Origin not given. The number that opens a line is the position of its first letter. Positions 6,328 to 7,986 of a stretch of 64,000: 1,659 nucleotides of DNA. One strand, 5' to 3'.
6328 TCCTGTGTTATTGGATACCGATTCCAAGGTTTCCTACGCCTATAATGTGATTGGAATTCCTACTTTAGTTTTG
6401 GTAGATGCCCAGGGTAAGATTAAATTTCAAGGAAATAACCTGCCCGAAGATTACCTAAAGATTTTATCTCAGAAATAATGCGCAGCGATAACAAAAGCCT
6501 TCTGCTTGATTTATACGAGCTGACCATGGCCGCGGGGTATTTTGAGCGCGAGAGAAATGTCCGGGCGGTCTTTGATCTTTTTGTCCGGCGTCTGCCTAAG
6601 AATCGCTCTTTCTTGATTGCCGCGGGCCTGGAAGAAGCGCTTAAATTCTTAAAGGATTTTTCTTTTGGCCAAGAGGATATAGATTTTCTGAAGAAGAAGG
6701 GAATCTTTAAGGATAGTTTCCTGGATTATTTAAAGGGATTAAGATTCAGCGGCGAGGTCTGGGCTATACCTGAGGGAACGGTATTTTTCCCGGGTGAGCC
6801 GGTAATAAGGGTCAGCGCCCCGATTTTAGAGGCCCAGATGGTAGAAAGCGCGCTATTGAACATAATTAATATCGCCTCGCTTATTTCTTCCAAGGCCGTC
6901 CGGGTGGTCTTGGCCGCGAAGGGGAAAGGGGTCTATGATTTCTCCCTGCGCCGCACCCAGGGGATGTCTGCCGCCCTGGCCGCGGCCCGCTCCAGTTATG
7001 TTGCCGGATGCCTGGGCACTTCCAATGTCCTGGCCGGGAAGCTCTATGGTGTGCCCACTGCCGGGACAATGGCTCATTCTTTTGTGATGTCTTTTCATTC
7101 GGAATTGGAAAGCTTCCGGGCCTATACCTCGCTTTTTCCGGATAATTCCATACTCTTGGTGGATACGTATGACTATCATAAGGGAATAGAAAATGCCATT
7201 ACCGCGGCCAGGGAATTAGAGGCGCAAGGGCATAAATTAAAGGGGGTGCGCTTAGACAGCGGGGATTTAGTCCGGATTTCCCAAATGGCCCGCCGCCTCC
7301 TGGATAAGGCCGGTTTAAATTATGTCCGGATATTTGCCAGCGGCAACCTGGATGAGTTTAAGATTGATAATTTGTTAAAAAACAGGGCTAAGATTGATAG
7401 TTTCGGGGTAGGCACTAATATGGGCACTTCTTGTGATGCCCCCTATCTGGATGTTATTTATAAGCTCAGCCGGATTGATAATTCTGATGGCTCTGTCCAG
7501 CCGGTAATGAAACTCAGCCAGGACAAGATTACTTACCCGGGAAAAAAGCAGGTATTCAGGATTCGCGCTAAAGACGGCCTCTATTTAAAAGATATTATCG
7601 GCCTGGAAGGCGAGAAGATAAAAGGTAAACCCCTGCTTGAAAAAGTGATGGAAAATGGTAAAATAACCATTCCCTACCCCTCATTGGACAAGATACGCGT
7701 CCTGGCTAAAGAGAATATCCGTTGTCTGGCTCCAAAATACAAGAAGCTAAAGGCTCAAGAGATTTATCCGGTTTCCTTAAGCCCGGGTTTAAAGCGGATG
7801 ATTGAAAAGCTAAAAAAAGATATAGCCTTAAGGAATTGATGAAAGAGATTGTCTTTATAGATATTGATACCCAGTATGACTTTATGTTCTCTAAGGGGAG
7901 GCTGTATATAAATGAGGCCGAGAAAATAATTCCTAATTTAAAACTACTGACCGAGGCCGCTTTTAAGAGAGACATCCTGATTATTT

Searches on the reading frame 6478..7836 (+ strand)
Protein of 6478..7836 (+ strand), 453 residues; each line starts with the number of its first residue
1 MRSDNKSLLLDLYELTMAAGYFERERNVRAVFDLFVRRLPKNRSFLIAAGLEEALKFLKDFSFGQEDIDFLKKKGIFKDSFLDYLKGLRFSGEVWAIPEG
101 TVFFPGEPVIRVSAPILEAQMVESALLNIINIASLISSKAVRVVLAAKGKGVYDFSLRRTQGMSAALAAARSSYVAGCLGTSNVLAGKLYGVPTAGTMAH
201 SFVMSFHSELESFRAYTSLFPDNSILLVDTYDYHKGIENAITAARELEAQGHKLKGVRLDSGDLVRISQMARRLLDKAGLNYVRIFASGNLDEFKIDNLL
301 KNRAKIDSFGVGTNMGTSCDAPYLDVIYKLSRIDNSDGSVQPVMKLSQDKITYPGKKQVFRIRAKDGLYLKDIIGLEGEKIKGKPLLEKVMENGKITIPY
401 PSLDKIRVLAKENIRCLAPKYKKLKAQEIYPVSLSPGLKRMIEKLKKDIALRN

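Call 27: search_protein_families(library=pfam, proteins=[window:6478-7836:+], max_evalue=0.00001)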
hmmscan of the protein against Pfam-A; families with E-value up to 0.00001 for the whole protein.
window:6478-7836:+ (453 aa): 4 families
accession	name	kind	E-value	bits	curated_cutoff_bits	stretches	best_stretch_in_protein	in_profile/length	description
PF17767.7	NAPRTase_N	-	3.8e-38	131.1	32.6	1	8-131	1-125/125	Nicotinate phosphoribosyltransferase (NAPRTase) N-terminal domain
PF17956.6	NAPRTase_C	-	1e-13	52.2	23.3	1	384-441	53-110/111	Nicotinate phosphoribosyltransferase C-terminal domain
PF04095.22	NAPRTase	-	6.8e-11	42.8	20.8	1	153-333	4-196/239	Nicotinate phosphoribosyltransferase (NAPRTase) family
PF02749.22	QRPTase_N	-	2.7e-08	34.4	27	1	29-134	13-82/82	Quinolinate phosphoribosyl transferase, N-terminal domain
